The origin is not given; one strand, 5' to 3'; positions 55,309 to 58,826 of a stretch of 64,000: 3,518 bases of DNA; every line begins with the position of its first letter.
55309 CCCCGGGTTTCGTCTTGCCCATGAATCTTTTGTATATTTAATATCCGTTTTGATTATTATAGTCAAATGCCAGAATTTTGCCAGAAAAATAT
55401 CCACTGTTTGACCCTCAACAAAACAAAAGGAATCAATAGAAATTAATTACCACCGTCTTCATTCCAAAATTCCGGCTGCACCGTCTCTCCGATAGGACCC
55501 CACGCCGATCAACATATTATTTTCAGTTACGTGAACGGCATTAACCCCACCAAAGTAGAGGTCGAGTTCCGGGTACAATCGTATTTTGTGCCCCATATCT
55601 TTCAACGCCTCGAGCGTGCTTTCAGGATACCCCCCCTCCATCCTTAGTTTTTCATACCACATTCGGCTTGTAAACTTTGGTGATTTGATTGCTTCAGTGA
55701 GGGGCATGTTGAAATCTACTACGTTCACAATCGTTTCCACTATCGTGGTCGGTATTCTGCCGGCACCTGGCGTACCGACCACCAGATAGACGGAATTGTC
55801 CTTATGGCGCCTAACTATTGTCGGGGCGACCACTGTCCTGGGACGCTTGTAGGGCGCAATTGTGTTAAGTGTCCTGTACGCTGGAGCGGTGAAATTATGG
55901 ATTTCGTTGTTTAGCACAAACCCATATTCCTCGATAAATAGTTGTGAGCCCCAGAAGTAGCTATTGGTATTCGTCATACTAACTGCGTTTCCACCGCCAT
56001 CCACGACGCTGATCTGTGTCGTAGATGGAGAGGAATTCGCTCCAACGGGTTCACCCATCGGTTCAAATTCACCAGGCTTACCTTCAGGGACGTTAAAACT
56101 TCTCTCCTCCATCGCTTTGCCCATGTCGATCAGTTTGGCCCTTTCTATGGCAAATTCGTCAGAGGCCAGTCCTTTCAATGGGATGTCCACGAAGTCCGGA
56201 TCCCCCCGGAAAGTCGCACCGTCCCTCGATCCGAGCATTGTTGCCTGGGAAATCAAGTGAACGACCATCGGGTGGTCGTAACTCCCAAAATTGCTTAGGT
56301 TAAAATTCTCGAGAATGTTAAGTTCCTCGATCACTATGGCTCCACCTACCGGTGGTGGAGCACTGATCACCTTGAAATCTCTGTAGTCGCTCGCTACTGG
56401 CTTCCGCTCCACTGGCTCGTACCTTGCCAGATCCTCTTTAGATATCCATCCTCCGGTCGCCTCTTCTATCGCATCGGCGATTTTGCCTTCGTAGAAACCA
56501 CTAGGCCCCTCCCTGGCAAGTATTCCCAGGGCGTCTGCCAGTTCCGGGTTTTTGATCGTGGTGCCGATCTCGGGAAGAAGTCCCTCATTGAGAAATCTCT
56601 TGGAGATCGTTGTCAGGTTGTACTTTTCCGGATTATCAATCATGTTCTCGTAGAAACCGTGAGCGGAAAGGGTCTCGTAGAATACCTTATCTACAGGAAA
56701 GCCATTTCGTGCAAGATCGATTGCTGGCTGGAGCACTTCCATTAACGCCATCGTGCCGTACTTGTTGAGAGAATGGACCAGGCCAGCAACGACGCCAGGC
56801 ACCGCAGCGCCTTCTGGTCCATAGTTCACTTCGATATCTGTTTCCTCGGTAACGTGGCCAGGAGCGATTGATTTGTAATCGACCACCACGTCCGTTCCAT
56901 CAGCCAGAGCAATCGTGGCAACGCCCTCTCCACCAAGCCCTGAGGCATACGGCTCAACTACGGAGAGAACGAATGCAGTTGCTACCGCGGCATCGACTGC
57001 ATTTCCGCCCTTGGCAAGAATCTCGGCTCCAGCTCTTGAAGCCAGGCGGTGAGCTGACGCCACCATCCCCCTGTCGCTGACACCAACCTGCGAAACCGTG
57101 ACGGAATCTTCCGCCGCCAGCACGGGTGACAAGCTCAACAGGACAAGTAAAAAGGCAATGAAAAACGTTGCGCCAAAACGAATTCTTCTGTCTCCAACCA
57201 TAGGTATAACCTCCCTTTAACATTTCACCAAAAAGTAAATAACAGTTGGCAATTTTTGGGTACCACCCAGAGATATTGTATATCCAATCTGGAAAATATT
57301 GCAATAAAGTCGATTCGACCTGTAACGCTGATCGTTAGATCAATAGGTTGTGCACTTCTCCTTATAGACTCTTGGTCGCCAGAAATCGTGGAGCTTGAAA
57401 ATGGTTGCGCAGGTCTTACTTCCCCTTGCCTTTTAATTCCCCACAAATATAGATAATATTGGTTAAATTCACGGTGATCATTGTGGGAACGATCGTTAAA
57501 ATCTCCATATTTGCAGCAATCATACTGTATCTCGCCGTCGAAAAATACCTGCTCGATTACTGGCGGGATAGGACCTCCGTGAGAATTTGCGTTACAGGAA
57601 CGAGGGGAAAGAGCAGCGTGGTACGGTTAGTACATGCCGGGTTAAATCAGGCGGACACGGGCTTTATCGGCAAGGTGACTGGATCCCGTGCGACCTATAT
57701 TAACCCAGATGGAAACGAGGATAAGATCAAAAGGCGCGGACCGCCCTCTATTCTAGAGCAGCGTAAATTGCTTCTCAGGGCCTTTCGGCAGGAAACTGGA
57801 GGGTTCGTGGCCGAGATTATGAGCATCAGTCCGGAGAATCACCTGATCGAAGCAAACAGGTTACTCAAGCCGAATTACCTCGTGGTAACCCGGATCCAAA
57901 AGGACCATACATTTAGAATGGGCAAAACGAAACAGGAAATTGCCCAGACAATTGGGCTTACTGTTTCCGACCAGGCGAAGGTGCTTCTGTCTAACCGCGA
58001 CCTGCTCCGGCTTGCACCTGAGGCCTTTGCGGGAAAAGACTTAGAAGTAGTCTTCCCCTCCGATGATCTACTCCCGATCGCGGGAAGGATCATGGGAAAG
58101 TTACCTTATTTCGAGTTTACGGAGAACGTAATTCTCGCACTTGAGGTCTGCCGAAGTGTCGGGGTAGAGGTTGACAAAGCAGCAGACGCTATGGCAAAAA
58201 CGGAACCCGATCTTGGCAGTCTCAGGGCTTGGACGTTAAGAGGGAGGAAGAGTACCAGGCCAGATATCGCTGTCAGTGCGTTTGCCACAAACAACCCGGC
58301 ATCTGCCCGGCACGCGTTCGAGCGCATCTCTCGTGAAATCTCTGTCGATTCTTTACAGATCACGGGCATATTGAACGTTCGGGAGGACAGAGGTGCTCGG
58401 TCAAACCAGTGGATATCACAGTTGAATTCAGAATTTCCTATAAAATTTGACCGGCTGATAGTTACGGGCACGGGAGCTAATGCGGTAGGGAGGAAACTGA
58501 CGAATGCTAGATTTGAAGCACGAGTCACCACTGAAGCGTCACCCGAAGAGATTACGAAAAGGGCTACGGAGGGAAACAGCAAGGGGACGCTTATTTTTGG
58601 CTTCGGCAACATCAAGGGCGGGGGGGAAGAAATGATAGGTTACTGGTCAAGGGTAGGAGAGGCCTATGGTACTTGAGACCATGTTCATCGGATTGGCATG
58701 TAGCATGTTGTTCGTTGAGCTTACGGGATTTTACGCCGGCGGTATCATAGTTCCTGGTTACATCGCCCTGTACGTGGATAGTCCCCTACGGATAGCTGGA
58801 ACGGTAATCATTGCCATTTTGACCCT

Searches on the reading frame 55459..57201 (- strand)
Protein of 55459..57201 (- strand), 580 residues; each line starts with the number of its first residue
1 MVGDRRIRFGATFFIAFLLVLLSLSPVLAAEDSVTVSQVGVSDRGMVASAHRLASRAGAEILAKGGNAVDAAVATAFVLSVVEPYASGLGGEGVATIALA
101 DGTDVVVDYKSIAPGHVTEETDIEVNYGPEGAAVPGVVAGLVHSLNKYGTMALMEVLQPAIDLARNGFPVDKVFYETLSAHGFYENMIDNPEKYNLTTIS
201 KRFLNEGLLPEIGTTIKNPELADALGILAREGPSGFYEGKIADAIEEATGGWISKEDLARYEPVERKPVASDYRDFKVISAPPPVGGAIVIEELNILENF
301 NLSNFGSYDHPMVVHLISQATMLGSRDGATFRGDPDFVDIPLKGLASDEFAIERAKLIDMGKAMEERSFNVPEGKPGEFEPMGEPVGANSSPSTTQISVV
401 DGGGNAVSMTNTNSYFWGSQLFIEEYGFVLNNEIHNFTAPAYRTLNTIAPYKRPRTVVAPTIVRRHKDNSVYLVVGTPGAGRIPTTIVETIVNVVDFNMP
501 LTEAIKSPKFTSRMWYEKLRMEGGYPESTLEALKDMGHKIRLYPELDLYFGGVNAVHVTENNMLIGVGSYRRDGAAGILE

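Call 50: search_protein_families(library=ncbifam, proteins=[window:55459-57201:-], max_evalue=0.00001)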
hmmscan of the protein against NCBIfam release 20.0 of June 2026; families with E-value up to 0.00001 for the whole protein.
window:55459-57201:- (580 aa): 2 families
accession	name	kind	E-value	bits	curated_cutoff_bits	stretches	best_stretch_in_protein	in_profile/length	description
TIGR00066.1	g_glut_trans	equivalog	3.5e-121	405.2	357.85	1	45-571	1-518/518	gamma-glutamyltransferase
NF007187.0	PRK09615.1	equivalog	1.8e-95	320.4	990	1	42-545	47-550/581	gamma-glutamyltransferase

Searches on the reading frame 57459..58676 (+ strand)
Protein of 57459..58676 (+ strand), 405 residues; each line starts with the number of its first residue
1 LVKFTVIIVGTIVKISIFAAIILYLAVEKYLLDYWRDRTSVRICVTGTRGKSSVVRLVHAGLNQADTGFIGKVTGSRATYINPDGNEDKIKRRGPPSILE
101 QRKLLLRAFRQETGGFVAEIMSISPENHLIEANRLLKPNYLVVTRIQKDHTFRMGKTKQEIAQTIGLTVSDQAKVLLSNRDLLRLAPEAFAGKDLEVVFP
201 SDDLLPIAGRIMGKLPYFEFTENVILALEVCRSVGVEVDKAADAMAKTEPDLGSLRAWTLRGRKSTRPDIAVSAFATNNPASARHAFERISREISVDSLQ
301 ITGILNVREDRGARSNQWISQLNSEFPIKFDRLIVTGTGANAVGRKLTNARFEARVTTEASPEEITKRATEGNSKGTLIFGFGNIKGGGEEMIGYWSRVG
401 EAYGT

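Call 50: search_protein_families(library=ncbifam, proteins=[window:57459-58676:+], max_evalue=0.00001)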
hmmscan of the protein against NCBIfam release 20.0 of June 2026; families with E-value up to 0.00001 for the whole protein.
window:57459-58676:+ (405 aa): 1 family
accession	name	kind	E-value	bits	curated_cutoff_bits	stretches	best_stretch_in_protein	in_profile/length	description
TIGR04012.1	poly_gGlu_PgsB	equivalog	4.1e-69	233.1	222.7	1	16-394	5-378/380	poly-gamma-glutamate synthase PgsB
